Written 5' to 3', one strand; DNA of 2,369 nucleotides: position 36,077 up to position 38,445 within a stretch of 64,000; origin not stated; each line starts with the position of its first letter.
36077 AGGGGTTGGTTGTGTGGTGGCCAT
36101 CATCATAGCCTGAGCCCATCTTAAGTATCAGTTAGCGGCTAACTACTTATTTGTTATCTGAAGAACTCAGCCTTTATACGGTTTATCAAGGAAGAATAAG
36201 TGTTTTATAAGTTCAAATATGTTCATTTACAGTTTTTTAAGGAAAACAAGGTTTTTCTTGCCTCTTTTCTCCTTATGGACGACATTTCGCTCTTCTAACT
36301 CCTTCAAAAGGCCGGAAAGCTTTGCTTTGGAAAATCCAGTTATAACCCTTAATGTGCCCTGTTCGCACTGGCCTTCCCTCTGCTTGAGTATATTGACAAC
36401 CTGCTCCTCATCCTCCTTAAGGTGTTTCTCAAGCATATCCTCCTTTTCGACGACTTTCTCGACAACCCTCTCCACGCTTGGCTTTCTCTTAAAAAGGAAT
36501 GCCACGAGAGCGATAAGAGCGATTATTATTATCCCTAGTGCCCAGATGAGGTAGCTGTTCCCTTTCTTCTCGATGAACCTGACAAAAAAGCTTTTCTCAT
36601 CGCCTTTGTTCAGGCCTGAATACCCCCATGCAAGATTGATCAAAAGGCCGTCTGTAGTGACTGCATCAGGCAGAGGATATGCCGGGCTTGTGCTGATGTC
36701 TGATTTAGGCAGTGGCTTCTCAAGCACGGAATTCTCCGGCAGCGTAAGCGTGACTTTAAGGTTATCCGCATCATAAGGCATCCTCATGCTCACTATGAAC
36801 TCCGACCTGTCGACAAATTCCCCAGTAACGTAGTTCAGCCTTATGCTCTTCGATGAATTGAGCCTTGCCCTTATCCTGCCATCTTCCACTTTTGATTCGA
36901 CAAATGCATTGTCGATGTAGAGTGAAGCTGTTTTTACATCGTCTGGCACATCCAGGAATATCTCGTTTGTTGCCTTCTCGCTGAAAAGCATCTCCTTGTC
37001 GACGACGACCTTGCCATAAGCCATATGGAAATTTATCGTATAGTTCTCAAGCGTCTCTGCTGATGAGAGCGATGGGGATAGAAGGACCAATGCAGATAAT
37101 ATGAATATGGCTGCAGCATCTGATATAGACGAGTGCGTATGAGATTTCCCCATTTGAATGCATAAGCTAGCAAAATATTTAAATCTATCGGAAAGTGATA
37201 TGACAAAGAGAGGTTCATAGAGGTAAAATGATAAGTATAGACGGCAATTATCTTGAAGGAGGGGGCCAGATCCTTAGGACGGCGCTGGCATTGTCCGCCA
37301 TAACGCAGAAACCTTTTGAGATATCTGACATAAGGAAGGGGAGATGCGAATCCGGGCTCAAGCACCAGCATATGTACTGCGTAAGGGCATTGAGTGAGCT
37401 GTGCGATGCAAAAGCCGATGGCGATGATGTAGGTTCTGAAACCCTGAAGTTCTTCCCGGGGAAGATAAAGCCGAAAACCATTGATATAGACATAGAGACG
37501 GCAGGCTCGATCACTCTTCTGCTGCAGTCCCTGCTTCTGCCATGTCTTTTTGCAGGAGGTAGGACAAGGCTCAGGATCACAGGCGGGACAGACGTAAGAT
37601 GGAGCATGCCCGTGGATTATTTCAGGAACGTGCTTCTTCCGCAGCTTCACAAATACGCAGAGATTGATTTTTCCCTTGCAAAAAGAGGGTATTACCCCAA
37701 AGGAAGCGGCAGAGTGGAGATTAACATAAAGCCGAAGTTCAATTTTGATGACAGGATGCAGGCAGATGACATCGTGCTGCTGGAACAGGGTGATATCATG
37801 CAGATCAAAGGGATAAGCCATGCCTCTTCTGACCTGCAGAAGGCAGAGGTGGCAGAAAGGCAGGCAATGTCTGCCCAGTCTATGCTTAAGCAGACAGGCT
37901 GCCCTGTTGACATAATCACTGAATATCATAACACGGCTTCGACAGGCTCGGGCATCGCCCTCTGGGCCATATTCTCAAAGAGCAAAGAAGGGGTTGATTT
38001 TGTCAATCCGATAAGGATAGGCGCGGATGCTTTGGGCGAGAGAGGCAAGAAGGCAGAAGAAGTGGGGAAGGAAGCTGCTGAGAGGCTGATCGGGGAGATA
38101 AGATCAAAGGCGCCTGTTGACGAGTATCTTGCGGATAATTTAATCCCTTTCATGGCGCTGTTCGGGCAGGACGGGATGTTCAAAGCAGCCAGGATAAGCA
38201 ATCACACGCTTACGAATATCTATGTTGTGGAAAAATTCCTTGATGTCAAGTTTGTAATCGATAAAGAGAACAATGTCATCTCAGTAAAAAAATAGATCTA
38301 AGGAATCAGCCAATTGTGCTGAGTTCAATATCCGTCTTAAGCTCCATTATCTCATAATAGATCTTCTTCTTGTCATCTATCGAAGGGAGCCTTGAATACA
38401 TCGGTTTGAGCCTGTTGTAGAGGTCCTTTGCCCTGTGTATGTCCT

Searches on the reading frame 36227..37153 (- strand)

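Call 9: search_protein_families(library=pfam, proteins=[window:36227-37153:-], max_evalue=0.00001)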
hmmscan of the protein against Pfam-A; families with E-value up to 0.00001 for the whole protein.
window:36227-37153:- (308 aa): 1 family
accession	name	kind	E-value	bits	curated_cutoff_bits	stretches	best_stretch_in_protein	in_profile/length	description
PF24034.1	DUF7343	-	1.9e-14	53.7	27.6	1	246-305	2-61/62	Domain of unknown function (DUF7343)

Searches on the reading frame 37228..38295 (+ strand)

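Call 9: search_protein_families(library=pfam, proteins=[window:37228-38295:+], max_evalue=0.00001)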
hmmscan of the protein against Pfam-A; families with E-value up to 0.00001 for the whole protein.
window:37228-38295:+ (355 aa): 2 families
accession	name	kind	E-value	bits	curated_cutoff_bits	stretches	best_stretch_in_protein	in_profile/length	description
PF01137.26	RTC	-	1e-75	254.2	27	1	8-344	1-221/221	RNA 3'-terminal phosphate cyclase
PF05189.18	RTC_insert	-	1.1e-19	71.1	23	1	186-292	2-102/102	RNA 3'-terminal phosphate cyclase (RTC), insert domain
